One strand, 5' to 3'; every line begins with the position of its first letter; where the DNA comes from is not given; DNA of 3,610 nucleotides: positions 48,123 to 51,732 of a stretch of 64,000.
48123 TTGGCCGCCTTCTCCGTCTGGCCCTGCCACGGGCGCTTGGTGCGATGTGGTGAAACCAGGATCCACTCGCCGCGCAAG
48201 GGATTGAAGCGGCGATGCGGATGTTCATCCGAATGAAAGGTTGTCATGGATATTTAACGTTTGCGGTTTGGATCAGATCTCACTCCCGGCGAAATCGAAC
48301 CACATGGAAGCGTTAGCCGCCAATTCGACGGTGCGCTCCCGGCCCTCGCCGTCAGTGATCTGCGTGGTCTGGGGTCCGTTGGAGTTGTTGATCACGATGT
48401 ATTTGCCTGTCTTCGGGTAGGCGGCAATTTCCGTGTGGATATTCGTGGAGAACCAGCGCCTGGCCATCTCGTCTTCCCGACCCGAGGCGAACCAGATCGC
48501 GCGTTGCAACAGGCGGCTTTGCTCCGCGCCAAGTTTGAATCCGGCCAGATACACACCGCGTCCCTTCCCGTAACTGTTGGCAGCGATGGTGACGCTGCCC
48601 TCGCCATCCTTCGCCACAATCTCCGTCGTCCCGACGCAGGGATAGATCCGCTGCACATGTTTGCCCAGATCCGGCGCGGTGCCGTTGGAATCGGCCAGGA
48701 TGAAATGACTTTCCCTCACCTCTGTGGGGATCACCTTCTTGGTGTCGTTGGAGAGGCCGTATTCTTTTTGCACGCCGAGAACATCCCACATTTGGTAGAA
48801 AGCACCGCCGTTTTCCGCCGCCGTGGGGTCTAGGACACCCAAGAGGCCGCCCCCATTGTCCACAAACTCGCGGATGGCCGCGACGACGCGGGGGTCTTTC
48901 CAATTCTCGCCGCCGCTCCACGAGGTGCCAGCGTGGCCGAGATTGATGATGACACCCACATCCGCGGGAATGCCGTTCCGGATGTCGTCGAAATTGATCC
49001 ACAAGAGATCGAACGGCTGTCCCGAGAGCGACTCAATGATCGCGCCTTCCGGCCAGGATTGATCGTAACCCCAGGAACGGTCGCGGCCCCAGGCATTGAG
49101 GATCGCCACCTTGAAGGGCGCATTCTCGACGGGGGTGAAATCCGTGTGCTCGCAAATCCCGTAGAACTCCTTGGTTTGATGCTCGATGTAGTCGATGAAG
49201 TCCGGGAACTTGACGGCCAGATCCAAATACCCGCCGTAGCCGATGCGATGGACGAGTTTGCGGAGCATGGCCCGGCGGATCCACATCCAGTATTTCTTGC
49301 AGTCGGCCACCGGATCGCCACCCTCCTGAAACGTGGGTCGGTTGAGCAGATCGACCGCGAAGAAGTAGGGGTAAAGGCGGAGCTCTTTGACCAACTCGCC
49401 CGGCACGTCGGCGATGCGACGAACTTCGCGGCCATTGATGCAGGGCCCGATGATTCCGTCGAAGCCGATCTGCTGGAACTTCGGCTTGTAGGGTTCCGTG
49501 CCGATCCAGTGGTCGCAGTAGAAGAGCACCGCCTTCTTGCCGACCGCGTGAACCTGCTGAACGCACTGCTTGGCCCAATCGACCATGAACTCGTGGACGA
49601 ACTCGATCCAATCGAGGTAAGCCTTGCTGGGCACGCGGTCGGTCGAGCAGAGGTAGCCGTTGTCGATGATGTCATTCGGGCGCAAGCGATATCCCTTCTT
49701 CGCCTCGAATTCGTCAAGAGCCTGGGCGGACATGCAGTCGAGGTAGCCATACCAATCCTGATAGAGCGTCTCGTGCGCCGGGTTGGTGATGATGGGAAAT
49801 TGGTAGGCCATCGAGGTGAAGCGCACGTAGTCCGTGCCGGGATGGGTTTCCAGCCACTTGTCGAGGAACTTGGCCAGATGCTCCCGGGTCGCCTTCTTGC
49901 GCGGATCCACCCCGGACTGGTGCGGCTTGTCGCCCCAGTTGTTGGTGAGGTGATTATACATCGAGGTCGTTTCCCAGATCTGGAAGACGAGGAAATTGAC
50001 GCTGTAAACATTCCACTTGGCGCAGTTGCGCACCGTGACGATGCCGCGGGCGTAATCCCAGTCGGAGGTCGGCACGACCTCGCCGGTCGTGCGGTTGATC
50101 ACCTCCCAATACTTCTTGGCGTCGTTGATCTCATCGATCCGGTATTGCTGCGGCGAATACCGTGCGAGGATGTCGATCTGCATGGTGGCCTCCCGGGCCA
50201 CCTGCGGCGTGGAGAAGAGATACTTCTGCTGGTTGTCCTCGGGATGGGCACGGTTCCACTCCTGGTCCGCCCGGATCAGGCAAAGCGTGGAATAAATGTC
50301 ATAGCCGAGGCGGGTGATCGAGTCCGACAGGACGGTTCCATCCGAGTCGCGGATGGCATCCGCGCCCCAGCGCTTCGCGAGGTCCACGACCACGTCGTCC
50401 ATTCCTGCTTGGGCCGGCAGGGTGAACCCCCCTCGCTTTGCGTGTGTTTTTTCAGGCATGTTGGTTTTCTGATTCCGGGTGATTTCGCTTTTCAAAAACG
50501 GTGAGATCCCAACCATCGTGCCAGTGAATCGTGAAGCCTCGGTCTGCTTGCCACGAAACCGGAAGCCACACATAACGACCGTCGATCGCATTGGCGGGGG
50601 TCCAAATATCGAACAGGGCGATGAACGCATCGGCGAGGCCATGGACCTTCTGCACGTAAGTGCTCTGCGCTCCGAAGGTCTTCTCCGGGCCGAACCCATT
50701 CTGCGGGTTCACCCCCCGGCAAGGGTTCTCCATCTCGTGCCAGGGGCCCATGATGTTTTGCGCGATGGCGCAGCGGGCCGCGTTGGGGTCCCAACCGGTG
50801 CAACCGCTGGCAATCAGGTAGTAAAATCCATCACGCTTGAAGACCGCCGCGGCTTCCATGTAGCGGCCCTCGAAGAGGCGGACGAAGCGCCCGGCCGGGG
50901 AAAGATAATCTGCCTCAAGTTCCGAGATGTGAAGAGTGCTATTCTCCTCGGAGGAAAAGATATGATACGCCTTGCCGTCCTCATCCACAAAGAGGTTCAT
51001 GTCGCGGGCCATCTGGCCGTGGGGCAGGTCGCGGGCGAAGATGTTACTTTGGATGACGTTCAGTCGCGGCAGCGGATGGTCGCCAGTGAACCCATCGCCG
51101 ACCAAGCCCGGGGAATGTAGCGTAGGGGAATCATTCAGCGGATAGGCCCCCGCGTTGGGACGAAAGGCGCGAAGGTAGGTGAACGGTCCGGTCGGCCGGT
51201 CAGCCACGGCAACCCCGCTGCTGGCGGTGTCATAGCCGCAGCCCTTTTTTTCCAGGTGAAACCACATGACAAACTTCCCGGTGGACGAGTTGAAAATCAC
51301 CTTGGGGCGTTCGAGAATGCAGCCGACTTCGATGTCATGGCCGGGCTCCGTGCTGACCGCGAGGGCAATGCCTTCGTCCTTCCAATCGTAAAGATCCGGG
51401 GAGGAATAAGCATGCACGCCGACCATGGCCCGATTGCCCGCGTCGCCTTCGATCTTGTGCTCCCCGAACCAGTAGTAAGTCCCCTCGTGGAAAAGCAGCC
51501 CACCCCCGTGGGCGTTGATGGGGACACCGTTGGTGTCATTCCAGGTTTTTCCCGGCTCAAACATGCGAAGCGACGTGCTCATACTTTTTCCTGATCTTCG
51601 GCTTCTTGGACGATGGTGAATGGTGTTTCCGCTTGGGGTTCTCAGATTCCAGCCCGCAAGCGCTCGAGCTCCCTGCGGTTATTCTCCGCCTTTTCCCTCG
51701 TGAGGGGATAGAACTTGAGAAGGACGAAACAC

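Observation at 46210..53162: Phosphorolytic galactoside module (GPH symporter, cytoplasmic GH43, GH112, galT, galE) that lacks the kinase of the classical GNB/LNB pathway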

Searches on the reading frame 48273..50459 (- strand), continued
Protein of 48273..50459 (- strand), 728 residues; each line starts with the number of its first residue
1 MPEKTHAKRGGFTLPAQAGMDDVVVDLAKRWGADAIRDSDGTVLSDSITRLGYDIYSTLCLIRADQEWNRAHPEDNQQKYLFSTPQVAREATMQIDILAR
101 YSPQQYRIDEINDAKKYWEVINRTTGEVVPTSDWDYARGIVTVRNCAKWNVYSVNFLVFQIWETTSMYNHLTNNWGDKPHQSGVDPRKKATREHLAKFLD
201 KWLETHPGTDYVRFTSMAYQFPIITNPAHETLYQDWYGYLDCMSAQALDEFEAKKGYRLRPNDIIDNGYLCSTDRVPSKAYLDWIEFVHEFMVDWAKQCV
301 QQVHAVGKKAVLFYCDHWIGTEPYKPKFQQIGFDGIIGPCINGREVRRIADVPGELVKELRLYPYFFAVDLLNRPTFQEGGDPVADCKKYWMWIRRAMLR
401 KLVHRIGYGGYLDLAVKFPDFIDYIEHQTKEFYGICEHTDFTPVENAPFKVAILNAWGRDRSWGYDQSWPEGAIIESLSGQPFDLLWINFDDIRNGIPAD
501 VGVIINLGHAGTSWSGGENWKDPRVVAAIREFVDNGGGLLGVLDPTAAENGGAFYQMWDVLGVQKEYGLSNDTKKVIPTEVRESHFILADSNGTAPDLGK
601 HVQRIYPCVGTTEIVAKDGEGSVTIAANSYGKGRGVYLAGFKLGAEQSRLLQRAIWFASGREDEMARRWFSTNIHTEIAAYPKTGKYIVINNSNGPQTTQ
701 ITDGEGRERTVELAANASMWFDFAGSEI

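Call 83: search_protein_families(library=ncbifam, proteins=[L025:6317-8152:+, L001:14588-16030:+, L001:17296-18315:+, L001:18437-19237:+, L002:7983-10004:+], max_evalue=0.001)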
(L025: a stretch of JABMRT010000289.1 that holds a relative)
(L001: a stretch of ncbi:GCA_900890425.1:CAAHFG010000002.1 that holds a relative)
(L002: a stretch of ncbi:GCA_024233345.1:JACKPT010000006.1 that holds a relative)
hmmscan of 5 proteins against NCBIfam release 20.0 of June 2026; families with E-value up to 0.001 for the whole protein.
L025:6317-8152:+ (611 aa): 0 families

L001:14588-16030:+ (480 aa): 44 families (the best 25 are shown)
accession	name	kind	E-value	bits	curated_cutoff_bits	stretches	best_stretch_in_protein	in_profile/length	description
NF007497.0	PRK10090.1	equivalog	1.7e-158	528.3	500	1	2-479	5-479/480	aldehyde dehydrogenase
NF040792.1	glyc_ald_dh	equivalog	1.9e-135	452.6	760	1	5-479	2-475/488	D-glyceraldehyde dehydrogenase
TIGR01804.1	BADH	equivalog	2.3e-131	438.5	668.6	1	7-473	1-467/467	betaine-aldehyde dehydrogenase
TIGR01780.1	SSADH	subfamily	8.8e-129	430.3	646.35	1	23-473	1-448/448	succinate-semialdehyde dehydrogenase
NF009725.0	PRK13252.1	equivalog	3.7e-124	414.8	593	1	2-478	5-480/488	betaine-aldehyde dehydrogenase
NF010000.0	PRK13473.1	subfamily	6.6e-119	397.6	615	1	4-474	3-469/475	aminobutyraldehyde dehydrogenase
NF052305.1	DioxValDhHalo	equivalog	1e-118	397.3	750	1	2-479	3-483/483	2,5-dioxovalerate dehydrogenase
NF042993.1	AlphKGSA_gudD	equivalog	3.7e-116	388.7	770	1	2-477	2-480/481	alpha-ketoglutaric semialdehyde dehydrogenase GucD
NF008415.0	PRK11241.1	equivalog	8e-116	387.6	828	1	5-475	12-478/482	NADP-dependent succinate-semialdehyde dehydrogenase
NF045735.1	PaDhStyDPseudo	equivalog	1.5e-115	386.6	850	1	6-479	5-483/483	phenylacetaldehyde dehydrogenase StyD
TIGR02299.1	HpaE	equivalog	3e-115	385.6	638.35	1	6-478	3-477/488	5-carboxymethyl-2-hydroxymuconate semialdehyde dehydrogenase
NF006916.0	PRK09407.1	equivalog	1.2e-112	377.2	521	1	15-475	30-490/526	succinic semialdehyde dehydrogenase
NF040648.1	lactal_redase_Meth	equivalog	4.5e-110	368.8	650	1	7-476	2-461/463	lactaldehyde dehydrogenase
TIGR03216.1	OH_muco_semi_DH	equivalog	2.2e-100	336.5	693.25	1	4-477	1-479/481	2-hydroxymuconic semialdehyde dehydrogenase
NF045736.1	PaDhStyDRhodo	equivalog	3.2e-99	332.6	800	1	6-475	5-475/479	phenylacetaldehyde dehydrogenase StyD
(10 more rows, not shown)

L001:17296-18315:+ (339 aa): 27 families (the best 25 are shown)
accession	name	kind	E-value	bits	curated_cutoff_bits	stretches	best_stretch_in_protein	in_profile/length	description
TIGR00692.1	tdh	equivalog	1.6e-64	218.1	458.35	1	21-326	20-329/340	L-threonine 3-dehydrogenase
NF003808.0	PRK05396.1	equivalog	4.7e-61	206.5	380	1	16-327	17-330/341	L-threonine 3-dehydrogenase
NF041097.1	keto_inos_dh_IolM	equivalog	1e-56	192.3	450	1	16-330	45-382/389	scyllo-inosose 3-dehydrogenase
NF007489.0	PRK10083.1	equivalog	1.2e-52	179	376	1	10-328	10-326/339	Zn-dependent oxidoreductase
NF007642.0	PRK10309.1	equivalog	1.1e-41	143.3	550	1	2-337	2-345/347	galactitol-1-phosphate 5-dehydrogenase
NF007375.0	PRK09880.1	equivalog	1.1e-38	132.9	469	1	23-333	26-338/344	L-idonate 5-dehydrogenase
NF006940.0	PRK09422.1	equivalog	2.3e-37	128.7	344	1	1-322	1-322/338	alcohol dehydrogenase AdhP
NF010344.0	PRK13771.1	subfamily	6.1e-37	127.3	349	1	1-338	1-333/334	putative alcohol dehydrogenase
TIGR03989.1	Rxyl_3153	subfamily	8.3e-35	120.7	440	2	7-106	9-107/370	NDMA-dependent alcohol dehydrogenase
NF041172.1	AcrlCoa_red_Thmprot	equivalog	6.9e-33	114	500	1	1-337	1-333/334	acryloyl-CoA reductase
TIGR03201.1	dearomat_had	equivalog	2e-30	106.1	338.65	1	20-325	19-336/349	6-hydroxycyclohex-1-ene-1-carbonyl-CoA dehydrogenase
TIGR02824.1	quinone_pig3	subfamily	2.1e-30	105.9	296.8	2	108-331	84-318/325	putative NAD(P)H quinone oxidoreductase, PIG3 family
TIGR03451.1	mycoS_dep_FDH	equivalog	6.5e-30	104.1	512.9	1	21-327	23-348/358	S-(hydroxymethyl)mycothiol dehydrogenase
TIGR03366.1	HpnZ_proposed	hypoth_equivalog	3.2e-29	102.1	328.1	1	22-299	3-294/315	putative phosphonate catabolism associated alcohol dehydrogenase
TIGR02818.1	adh_III_F_hyde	equivalog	4.6e-25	88.5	543.95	2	6-108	8-109/368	S-(hydroxymethyl)glutathione dehydrogenase/class III alcohol dehydrogenase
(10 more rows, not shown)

L001:18437-19237:+ (266 aa): 231 families (the best 25 are shown)
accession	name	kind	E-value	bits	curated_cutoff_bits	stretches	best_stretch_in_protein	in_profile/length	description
NF005488.0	PRK07097.1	equivalog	8.3e-129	428.3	369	1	4-260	3-264/266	gluconate 5-dehydrogenase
NF005983.0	PRK08085.1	equivalog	7.6e-85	284.6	408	1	4-255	2-252/254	gluconate 5-dehydrogenase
NF005711.0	PRK07523.1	subfamily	8.8e-77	258.1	413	1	4-256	3-254/255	SDR family oxidoreductase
NF005390.0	PRK06935.1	equivalog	1.3e-72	244.2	369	1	4-253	8-255/258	2-dehydro-3-deoxy-D-gluconate 5-dehydrogenase KduD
NF004778.0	PRK06124.1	equivalog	1.4e-67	227.8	303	1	3-257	3-256/256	SDR family oxidoreductase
TIGR01832.1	kduD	equivalog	3.5e-65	220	338.85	1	7-254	1-246/248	2-dehydro-3-deoxy-D-gluconate 5-dehydrogenase KduD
TIGR01830.1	3oxo_ACP_reduc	equivalog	1.9e-61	207.8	297.75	1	14-253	1-238/239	3-oxoacyl-[acyl-carrier-protein] reductase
NF006070.0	PRK08213.1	subfamily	1.6e-60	204.8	279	1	2-255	3-258/259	gluconate 5-dehydrogenase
NF004198.0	PRK05653.1-3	equivalog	8.1e-59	199.1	296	1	9-253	5-246/248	3-oxoacyl-ACP reductase FabG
NF005559.1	PRK07231.1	subfamily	1e-58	198.8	215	1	9-254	2-248/249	glucose 1-dehydrogenase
NF009093.0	PRK12429.1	subfamily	4.5e-58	196.5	258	1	8-255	2-258/259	3-hydroxybutyrate dehydrogenase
NF009466.0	PRK12826.1-2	subfamily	6.7e-56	189.5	222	1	12-255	4-246/248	3-oxoacyl-ACP reductase FabG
NF004791.0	PRK06138.1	equivalog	2e-55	187.8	312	1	8-255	2-251/252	SDR family oxidoreductase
TIGR01963.1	PHB_DH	subfamily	3.1e-54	183.9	307.05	1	12-255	2-254/255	3-hydroxybutyrate dehydrogenase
NF006528.0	PRK08993.1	subfamily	7.8e-54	182.8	430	1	3-255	2-252/253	2-dehydro-3-deoxy-D-gluconate 5-dehydrogenase KduD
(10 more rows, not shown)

L002:7983-10004:+ (673 aa): 0 families

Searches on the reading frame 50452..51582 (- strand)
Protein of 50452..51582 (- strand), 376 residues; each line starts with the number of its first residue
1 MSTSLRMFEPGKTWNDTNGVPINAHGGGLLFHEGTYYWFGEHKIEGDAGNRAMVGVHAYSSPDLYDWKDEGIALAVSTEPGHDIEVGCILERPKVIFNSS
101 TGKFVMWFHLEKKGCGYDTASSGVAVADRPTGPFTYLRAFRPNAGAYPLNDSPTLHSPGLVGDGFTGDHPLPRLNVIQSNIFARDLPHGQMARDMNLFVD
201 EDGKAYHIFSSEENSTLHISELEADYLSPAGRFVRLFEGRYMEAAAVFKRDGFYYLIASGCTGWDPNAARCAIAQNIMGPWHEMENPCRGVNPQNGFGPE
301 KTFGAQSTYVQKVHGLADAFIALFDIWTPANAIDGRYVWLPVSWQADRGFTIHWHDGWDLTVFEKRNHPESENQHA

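Call 4: search_protein_families(library=pfam, proteins=[window:50452-51582:-])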
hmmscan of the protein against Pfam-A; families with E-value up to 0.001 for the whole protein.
window:50452-51582:- (376 aa): 1 family
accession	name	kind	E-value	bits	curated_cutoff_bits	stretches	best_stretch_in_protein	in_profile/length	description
PF04616.20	Glyco_hydro_43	-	2.8e-17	63.5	32.2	1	189-285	118-225/288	Glycosyl hydrolases family 43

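Call 5: search_protein_families(library=ncbifam, proteins=[window:50452-51582:-])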
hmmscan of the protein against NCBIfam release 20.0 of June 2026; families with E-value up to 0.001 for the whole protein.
window:50452-51582:- (376 aa): 1 family
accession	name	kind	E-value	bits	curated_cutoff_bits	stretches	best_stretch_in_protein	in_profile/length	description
NF053747.1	NdoAlphArabAbnA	equivalog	9.3e-06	25.2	480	1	192-282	147-244/310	arabinan endo-1,5-alpha-L-arabinosidase AbnA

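Call 10: search_solved_structures(query=window:50452-51582:-, show_alignments=2, max_evalue=0.01)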
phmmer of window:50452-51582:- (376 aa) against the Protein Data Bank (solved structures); distinct sequences matched with E-value up to 0.01: 14.
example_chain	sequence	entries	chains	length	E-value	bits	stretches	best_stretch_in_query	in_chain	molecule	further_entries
6eug_A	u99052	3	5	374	7.3e-115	387.3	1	9-359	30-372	Beta-glucanase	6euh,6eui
6euf_A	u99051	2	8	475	1.6e-66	228.1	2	192-365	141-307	Beta-glucanase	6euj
3vsf_A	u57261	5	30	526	4.3e-60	206.9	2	184-357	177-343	Ricin B lectin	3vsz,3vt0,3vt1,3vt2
7bys_A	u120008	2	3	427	6.6e-42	147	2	10-143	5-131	Galactan 1,3-beta-galactosidase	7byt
7byv_A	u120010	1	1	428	1.5e-41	145.9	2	10-143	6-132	Galactan 1,3-beta-galactosidase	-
7byx_A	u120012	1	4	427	4.7e-41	144.2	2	10-143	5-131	Galactan 1,3-beta-galactosidase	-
5flw_A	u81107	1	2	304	2.1e-31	112.5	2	15-137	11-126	EXO-BETA-1,3-GALACTANASE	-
3nqh_A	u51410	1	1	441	1.1e-22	83.8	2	9-117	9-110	Glycosyl hydrolase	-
5a8c_A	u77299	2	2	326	1.4e-07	34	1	193-257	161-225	CARBOHYDRATE BINDING FAMILY 6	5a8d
21ap_A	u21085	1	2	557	7.5e-07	31.6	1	194-284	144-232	Beta-xylosidase C-terminal Concanavalin A-like domain-containing protein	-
3kst_A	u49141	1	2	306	1.1e-06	31.1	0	192-287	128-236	Endo-1,4-beta-xylanase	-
3qz4_A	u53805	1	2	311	2.6e-05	26.5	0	58-137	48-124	Endo-1,4-beta-xylanase D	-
1yrz_A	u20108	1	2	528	0.0011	21.1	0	219-282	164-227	xylan beta-1,4-xylosidase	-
5jow_A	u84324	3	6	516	0.0014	20.8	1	196-289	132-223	Non-reducing end alpha-L-arabinofuranosidase BoGH43A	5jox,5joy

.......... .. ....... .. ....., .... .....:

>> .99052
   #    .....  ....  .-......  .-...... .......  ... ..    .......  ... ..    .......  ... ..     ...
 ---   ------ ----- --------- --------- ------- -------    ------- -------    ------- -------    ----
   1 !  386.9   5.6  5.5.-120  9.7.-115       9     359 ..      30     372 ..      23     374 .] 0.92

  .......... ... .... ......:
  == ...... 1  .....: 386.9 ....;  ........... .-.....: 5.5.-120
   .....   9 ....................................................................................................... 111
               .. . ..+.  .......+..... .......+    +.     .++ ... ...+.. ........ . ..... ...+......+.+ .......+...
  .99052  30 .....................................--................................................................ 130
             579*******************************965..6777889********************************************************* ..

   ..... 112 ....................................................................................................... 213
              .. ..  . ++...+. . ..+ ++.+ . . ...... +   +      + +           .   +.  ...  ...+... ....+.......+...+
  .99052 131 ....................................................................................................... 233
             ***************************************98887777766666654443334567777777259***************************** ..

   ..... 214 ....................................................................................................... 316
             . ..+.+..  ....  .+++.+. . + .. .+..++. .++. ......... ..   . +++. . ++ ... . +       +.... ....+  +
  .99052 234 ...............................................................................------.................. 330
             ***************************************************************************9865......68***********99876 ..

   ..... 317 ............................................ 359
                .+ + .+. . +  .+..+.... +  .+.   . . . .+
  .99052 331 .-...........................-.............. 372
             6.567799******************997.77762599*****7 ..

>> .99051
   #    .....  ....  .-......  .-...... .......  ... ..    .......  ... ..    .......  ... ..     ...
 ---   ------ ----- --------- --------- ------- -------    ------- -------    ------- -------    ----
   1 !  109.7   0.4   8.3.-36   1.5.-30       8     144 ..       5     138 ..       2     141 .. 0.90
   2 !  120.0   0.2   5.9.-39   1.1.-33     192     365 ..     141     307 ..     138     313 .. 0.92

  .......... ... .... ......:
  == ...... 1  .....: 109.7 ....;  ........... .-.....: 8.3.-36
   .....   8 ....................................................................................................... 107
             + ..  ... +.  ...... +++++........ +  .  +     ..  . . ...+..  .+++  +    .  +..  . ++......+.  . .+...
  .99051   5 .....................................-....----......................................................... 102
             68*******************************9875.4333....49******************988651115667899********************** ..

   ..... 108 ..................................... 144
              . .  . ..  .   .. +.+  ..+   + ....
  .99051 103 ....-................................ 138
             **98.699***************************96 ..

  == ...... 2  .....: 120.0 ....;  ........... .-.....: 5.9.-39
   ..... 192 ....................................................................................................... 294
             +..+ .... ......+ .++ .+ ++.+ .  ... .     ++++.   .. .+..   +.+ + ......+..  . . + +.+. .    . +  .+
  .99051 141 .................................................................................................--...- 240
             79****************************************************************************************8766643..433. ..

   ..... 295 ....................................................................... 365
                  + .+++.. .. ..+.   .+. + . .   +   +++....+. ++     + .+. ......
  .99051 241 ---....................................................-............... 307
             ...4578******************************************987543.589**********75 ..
